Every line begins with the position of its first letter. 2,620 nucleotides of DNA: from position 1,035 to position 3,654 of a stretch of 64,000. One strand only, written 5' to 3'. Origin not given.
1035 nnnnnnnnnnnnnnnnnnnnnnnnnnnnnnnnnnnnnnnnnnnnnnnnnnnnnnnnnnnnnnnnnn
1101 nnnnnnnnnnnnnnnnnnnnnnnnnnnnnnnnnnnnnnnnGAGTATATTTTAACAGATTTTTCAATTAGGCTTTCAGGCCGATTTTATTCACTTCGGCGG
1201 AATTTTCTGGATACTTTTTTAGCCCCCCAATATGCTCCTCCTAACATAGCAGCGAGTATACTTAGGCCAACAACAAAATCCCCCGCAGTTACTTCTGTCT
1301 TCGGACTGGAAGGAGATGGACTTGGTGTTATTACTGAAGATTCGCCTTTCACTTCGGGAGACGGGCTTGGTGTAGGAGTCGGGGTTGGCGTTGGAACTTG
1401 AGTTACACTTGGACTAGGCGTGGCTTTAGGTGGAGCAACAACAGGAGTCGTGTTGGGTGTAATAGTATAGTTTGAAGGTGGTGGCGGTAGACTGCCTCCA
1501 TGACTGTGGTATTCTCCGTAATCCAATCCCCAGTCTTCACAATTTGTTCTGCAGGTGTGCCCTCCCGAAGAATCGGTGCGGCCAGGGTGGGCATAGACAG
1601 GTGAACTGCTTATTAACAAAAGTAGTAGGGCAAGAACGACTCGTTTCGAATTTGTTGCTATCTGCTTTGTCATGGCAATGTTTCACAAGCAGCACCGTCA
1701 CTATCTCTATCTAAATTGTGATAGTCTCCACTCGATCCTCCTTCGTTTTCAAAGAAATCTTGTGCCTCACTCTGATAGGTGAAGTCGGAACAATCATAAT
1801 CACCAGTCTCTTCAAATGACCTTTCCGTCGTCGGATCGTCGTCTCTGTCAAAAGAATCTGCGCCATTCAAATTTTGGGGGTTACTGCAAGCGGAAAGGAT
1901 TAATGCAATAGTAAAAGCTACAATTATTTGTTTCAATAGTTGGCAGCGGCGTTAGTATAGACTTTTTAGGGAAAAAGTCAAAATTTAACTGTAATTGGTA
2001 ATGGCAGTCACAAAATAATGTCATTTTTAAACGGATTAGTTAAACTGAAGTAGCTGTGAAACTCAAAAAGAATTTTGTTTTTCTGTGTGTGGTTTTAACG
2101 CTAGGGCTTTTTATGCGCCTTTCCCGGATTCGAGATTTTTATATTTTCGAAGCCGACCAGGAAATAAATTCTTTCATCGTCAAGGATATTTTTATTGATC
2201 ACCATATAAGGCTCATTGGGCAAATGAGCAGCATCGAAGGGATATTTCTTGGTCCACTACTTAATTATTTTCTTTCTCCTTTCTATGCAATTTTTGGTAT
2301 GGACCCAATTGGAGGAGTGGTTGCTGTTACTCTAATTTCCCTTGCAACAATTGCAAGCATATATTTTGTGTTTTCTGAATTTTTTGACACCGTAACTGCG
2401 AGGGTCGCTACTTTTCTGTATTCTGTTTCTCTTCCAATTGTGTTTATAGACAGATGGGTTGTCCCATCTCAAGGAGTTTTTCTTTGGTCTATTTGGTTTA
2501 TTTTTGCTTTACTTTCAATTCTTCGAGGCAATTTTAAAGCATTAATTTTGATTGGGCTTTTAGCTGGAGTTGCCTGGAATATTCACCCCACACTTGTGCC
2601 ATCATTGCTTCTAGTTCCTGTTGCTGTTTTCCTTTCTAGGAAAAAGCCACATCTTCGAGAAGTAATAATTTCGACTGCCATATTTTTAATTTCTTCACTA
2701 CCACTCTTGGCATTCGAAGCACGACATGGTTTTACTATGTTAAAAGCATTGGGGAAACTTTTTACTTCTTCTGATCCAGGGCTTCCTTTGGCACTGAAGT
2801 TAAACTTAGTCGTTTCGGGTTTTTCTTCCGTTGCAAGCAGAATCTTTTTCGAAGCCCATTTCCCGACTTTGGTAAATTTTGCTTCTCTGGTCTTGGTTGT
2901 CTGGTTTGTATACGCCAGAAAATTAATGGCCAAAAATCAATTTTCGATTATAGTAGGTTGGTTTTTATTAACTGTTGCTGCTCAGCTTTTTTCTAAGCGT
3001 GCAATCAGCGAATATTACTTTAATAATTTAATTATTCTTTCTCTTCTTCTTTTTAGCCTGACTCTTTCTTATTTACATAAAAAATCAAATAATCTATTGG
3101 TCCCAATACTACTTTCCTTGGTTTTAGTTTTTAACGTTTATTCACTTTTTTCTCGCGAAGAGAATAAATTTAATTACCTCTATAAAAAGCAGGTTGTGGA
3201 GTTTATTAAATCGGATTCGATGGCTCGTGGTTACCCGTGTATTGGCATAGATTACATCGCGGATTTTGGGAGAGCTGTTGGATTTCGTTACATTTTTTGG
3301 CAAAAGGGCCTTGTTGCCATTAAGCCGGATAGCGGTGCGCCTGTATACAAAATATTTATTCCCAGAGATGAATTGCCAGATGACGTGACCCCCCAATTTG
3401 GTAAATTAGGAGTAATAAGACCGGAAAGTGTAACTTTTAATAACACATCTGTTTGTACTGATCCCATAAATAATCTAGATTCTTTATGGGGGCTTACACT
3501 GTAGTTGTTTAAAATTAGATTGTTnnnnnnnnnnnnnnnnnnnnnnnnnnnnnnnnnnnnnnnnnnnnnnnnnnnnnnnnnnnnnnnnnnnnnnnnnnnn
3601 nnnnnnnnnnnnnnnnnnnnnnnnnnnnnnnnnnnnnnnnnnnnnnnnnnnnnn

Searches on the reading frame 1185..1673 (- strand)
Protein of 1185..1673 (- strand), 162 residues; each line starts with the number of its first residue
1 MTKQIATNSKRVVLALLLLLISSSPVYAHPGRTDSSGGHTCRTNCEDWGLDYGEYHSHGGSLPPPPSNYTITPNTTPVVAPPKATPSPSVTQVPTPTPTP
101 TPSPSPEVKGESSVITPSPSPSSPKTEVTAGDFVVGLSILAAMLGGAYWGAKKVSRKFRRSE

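Call 24: find_encoding_contigs(protein=window:1185-1673:-, flank=3000, max_places=6)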
Protein window:1185-1673:- (162 aa): no gene with exactly this product is on record in the collection.

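Call 47: search_protein_families(library=pfam, max_evalue=0.01, proteins=[window:1188-1673:-])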
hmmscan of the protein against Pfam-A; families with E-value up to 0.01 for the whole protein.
window:1188-1673:- (162 aa): 0 families

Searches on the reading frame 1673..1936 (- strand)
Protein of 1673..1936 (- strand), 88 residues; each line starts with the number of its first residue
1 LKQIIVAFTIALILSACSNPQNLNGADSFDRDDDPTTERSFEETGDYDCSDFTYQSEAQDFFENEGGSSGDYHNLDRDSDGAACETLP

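Call 47: search_protein_families(library=pfam, max_evalue=0.01, proteins=[window:1673-1936:-])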
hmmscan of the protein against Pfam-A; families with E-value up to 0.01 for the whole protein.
window:1673-1936:- (88 aa): 2 families
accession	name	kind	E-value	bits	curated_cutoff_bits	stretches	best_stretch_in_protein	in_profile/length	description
PF05901.16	Excalibur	-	8.3e-05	23.3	22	1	47-85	2-36/36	Excalibur calcium-binding domain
PF08139.17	LPAM_1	-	0.0004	21.1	20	1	1-18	1-18/18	Prokaryotic membrane lipoprotein lipid attachment site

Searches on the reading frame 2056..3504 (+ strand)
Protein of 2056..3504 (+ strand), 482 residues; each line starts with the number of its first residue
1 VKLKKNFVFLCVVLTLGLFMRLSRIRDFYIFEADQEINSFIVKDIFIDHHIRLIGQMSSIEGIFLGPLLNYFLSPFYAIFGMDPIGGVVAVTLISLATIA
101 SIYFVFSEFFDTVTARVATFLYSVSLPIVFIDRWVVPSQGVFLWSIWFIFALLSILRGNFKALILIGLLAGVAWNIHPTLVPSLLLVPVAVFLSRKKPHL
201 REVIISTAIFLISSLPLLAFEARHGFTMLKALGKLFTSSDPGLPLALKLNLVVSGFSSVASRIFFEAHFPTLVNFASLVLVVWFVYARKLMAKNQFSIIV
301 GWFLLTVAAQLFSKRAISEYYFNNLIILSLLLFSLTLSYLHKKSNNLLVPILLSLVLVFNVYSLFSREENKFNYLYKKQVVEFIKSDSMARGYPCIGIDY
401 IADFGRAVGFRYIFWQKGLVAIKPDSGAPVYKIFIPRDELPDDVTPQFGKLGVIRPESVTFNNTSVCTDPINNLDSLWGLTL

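Call 67: find_encoding_contigs(protein=window:2056-3504:+, flank=4000, max_places=6)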
Protein window:2056-3504:+ (482 aa): no gene with exactly this product is on record in the collection.
